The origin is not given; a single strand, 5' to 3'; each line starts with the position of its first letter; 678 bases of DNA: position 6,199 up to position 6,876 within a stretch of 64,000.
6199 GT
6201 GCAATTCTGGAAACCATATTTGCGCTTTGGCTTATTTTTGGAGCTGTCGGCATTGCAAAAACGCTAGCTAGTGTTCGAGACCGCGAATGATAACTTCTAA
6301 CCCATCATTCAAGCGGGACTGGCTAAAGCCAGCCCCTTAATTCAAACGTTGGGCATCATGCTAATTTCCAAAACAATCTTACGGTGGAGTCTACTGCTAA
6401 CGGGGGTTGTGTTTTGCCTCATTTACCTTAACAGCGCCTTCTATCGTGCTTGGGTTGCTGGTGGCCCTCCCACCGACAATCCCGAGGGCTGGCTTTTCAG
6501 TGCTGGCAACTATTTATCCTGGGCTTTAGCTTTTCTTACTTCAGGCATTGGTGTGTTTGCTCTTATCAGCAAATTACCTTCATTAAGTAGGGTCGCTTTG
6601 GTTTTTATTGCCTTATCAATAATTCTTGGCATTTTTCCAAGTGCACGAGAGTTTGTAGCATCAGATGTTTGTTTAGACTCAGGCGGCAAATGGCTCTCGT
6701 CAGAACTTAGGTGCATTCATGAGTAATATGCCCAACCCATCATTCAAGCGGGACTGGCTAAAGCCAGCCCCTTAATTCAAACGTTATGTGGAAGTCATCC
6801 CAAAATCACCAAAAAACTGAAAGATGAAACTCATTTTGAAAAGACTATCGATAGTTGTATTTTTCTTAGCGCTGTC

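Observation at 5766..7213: Cassette cargo is non-canonical: two small polytopic membrane proteins and an RlpA-like DPBB lipoprotein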

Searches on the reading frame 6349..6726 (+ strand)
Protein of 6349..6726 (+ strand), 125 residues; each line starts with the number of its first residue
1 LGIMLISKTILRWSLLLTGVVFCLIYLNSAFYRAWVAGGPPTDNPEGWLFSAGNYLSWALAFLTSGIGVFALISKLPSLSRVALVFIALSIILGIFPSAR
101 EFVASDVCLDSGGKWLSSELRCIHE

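Call 3: search_protein_families(library=pfam, proteins=[window:6349-6726:+], max_evalue=0.1)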
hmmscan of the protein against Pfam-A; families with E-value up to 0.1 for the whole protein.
window:6349-6726:+ (125 aa): 1 family
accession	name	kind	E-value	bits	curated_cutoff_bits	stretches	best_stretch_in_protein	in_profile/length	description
PF04087.19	DUF389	-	0.047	14.2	23.9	1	3-92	17-103/137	Domain of unknown function (DUF389)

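Call 4: search_protein_families(library=ncbifam, proteins=[window:6349-6726:+], max_evalue=0.1)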
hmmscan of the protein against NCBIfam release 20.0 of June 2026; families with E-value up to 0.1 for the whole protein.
window:6349-6726:+ (125 aa): 0 families

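Call 8: find_homologous_proteins(query=window:6349-6726:+, max_evalue=0.001)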
Query window:6349-6726:+ (125 aa): 26 proteins with E <= 0.001 among 138 candidates.
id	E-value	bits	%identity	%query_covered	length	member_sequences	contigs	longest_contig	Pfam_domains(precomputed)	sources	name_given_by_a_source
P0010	1.9e-73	262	100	98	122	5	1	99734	-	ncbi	-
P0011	4.5e-65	235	89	98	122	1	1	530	-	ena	-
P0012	2.4e-55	204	79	97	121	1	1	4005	-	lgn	-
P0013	1.3e-54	202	87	84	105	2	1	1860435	-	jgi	-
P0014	5.7e-52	193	69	98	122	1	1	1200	-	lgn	-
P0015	3.0e-51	191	70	98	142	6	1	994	-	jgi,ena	-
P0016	2.3e-50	188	69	98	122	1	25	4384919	-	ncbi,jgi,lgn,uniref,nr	ncbi:hypothetical protein [Methylomicrobium lacus]|uniref:hypothetical protein n=1 Tax=Methylomicrob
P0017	3.4e-50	187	67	98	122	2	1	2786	-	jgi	-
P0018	7.1e-50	186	69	98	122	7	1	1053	-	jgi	jgi:hypothetical protein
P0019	7.3e-50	186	69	98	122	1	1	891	-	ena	-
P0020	2.1e-49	185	66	98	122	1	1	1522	-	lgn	-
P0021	2.5e-49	184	66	98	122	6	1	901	-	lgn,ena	-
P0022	3.1e-49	184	67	98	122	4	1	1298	-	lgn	-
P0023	3.7e-49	184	66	98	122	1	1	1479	-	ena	-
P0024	7.1e-49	183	66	98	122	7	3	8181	-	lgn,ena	-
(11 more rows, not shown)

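Call 9: find_encoding_contigs(protein=P0010, flank=6000, max_places=4)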
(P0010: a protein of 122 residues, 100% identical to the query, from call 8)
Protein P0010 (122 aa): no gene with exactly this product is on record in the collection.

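Call 12: find_encoding_contigs(protein=P0016, flank=8000, max_places=5)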
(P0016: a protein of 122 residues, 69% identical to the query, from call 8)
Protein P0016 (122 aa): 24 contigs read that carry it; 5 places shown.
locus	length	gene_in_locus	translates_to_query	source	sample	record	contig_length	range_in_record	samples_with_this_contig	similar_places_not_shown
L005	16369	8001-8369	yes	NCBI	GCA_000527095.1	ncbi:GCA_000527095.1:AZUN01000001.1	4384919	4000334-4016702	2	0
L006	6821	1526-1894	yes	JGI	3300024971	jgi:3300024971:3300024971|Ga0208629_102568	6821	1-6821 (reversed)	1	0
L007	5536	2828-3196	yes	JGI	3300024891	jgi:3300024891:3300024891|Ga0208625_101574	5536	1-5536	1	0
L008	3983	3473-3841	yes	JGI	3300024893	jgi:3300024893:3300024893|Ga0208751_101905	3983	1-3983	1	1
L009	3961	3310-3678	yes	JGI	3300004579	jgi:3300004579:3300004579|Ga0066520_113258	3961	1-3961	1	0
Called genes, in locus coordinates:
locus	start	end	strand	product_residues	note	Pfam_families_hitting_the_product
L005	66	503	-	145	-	PF10116:Host_attach, PF18854:baeRF_family10 (weak), PF18856:baeRF_family12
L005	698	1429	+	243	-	PF00912:Transgly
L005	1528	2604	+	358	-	PF01625:PMSR, PF01641:SelR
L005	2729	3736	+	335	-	PF13353:Fer4_12, PF04055:Radical_SAM, PF06463:Mob_synth_C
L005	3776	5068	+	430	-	PF00270:DEAD, PF04851:ResIII, PF00271:Helicase_C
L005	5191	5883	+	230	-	PF06552:TOM20_plant (weak)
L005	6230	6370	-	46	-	PF13495:Phage_int_SAM_4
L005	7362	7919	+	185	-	-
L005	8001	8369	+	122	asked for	-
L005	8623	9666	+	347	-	PF01548:DEDD_Tnp_IS110, PF02371:Transposase_20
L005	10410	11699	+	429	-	PF13229:Beta_helix, PF05048:NosD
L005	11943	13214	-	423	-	PF11871:DUF3391, PF13487:HD_5, PF01966:HD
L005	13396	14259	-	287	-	PF01408:GFO_IDH_MocA (weak), PF01488:Shikimate_DH (weak), PF03446:NAD_binding_2, PF03807:F420_oxidored, PF14833:NAD_binding_11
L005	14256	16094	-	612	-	PF02784:Orn_Arg_deC_N, PF17810:Arg_decarb_HB, PF17944:Arg_decarbox_C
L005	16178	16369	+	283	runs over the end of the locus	PF17284:Spermine_synt_N, PF01564:Spermine_synth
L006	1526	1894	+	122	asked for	-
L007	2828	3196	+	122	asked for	-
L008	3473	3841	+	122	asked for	-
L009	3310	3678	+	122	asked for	-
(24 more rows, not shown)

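Call 17: find_encoding_contigs(protein=P0053, flank=8000, max_places=4)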
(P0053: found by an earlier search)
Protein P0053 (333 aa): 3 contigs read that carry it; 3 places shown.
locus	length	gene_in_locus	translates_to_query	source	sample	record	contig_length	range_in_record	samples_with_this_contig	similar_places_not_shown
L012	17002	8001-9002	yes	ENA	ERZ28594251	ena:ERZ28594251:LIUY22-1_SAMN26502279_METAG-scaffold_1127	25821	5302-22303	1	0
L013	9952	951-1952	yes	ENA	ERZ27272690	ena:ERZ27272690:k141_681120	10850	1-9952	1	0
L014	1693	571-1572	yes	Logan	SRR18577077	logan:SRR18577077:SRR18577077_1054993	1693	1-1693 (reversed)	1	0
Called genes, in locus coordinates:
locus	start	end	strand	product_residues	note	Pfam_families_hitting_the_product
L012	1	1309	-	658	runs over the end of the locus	PF16177:ACAS_N, PF00501:AMP-binding, PF13193:AMP-binding_C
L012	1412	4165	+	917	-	PF03710:GlnE, PF08335:GlnD_UR_UTase, PF03710:GlnE, PF08335:GlnD_UR_UTase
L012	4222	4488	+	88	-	-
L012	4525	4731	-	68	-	PF11160:Hva1_TUDOR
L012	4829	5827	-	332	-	PF02733:Dak1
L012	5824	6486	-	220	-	PF02734:Dak2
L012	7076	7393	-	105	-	-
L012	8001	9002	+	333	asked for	PF13495:Phage_int_SAM_4, PF00589:Phage_integrase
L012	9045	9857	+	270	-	PF03976:PPK2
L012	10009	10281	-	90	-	-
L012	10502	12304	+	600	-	PF00672:HAMP, PF00989:PAS, PF08448:PAS_4, PF13426:PAS_9, PF07730:HisKA_3, PF02518:HATPase_c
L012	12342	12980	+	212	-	PF00072:Response_reg, PF08281:Sigma70_r4_2 (faint), PF00196:GerE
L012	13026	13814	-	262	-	-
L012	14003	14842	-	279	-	PF00892:EamA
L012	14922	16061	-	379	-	PF00355:Rieske, PF00848:Ring_hydroxyl_A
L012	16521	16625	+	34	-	-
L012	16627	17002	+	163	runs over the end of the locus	PF06181:Urate_ox_N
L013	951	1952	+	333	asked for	PF13495:Phage_int_SAM_4, PF00589:Phage_integrase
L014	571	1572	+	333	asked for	PF13495:Phage_int_SAM_4, PF00589:Phage_integrase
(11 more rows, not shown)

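Call 18: find_encoding_contigs(protein=P0054, flank=8000, max_places=3)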
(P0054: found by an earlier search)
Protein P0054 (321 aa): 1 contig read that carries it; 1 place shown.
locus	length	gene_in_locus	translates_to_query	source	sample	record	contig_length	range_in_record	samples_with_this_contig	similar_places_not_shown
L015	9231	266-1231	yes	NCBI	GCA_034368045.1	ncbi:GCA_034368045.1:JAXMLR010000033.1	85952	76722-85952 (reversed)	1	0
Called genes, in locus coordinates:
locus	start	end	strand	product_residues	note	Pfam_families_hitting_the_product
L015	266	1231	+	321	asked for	PF13495:Phage_int_SAM_4, PF00589:Phage_integrase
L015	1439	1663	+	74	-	PF04014:MazE_antitoxin (weak)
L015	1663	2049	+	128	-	PF02661:Fic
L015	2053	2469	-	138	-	PF17775:YchJ_M-like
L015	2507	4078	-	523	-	PF00009:GTP_EFTU, PF01926:MMR_HSR1 (faint), PF22042:EF-G_D2, PF03144:GTP_EFTU_D2, PF16658:RF3_C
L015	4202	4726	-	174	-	-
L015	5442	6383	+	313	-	PF00226:DnaJ, PF01556:DnaJ_C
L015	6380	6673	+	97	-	PF13591:MerR_2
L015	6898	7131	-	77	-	PF14110:DUF4282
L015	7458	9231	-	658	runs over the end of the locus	PF16177:ACAS_N, PF00501:AMP-binding, PF13193:AMP-binding_C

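Call 34: predict_structure(alignment_id=A2)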
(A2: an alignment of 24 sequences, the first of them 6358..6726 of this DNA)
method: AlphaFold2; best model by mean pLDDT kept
length: 122 residues; sequences in the alignment: 24
mean_pLDDT: 85.6   pTM: 0.75
mean pLDDT of the five models: 85.6, 85.5, 84.5, 80.5, 75.0
residues with pLDDT >= 90: 42; 70-90: 73; 50-70: 7; < 50: 0
segments of 3 or more residues with pLDDT < 50: none
pLDDT, mean of each block of 10 residues (from residue 1): 84 95 95 85 89 94 89 74 84 80 84 80 62
secondary structure, 60 per line:
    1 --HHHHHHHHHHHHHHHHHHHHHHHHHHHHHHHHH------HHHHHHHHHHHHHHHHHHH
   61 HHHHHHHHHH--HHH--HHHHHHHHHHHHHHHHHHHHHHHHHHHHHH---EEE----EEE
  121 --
elements in order: H3-35 H42-70 H78-107 E111-113 E118-120

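Call 58: search_protein_families(library=padloc, proteins=[window:6358-6726:+], max_evalue=1)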
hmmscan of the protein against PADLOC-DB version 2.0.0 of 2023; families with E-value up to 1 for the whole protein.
window:6358-6726:+ (122 aa): 0 families

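Call 59: search_protein_families(library=phrogs, proteins=[window:6358-6726:+], max_evalue=0.1)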
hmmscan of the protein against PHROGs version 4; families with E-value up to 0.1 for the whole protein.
window:6358-6726:+ (122 aa): 0 families

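Call 83: search_protein_families(library=pfam, alignment_id=A2, max_evalue=0.1)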
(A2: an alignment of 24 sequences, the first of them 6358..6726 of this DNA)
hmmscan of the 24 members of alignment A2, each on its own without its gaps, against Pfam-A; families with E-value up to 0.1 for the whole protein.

A. member 1, window:6358-6726:+ (122 aa): 0 families

B. families by the number of members that match (of 24 scanned): 2 families
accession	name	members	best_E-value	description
PF02656.20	DUF202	3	0.059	Domain of unknown function (DUF202)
PF16936.10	Holin_9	1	0.057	Putative holin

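Call 84: search_solved_structures(query=A2, max_evalue=1)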
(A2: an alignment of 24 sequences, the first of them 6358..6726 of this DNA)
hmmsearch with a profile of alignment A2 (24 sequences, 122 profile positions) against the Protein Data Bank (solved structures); distinct sequences matched with E-value up to 1: 1.
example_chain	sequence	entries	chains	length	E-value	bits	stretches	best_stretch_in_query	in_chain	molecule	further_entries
5jki_A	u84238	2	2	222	0.91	12.6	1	53-108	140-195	Putative lipid phosphate phosphatase YodM | Phosphatidylglycerophosphatase B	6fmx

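Call 88: search_protein_families(library=pfam, proteins=[L005:7362-7919:+], max_evalue=0.01)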
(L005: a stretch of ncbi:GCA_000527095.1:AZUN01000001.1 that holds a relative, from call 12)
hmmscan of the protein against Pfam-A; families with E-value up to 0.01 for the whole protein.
L005:7362-7919:+ (185 aa): 0 families

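Call 94: fold_search(model_id=the predicted structure, library=viral)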
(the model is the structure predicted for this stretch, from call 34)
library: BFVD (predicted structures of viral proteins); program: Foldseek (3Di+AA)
matches with E <= 10: 319; with E <= 0.001: 0
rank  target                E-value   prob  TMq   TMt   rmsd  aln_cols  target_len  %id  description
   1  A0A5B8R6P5            2.3e-01  1.00  0.49  0.76   2.3        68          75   15  Uncharacterized protein [Klebsiella phage KpGranit]
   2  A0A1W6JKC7            6.5e-01  0.69  0.41  0.48  11.1        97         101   16  Uncharacterized protein [Lactococcus phage AM4]
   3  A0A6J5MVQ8            8.1e-01  0.98  0.50  0.48   2.6        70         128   17  Uncharacterized protein [uncultured Caudovirales phage]
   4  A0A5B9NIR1            8.6e-01  0.96  0.48  0.75   1.8        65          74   18  Transmembrane protein [Erwinia phage vB_EamM_TropicalSun]
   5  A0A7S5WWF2            1.0e+00  0.97  0.52  0.40   2.0        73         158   19  Uncharacterized protein [Arthrobacter phage Jinkies]
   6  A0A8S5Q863            1.0e+00  0.28  0.32  0.38   7.7        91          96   14  Uncharacterized protein [Myoviridae sp. ctAca11]
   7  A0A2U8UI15            1.1e+00  0.96  0.52  0.76   2.2        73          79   12  (no name in the UniProt tables at hand)
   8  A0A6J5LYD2            1.3e+00  0.89  0.45  0.77   2.9        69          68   13  Uncharacterized protein [uncultured Caudovirales phage]
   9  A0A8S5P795            1.3e+00  0.20  0.31  0.24   9.6       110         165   21  Pyrophosphatase [Siphoviridae sp. ctrvp54]
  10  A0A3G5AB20            1.4e+00  0.18  0.36  0.29   8.4       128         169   14  Uncharacterized protein [Hyperionvirus sp.]
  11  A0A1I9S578            1.5e+00  0.47  0.38  0.31   3.6        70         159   13  (no name in the UniProt tables at hand)
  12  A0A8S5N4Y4            1.5e+00  0.30  0.40  0.05  26.3       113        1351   14  Tail tape measure [Siphoviridae sp. ctaaA4]
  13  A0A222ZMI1            1.6e+00  0.14  0.23  0.30   6.3        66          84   18  (no name in the UniProt tables at hand)
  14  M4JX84                1.8e+00  0.30  0.41  0.24   5.0        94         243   14  Membrane protein EE33 [Elephantid herpesvirus 1]
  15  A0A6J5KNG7            1.8e+00  0.25  0.28  0.47   5.4        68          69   16  Uncharacterized protein [uncultured Caudovirales phage]
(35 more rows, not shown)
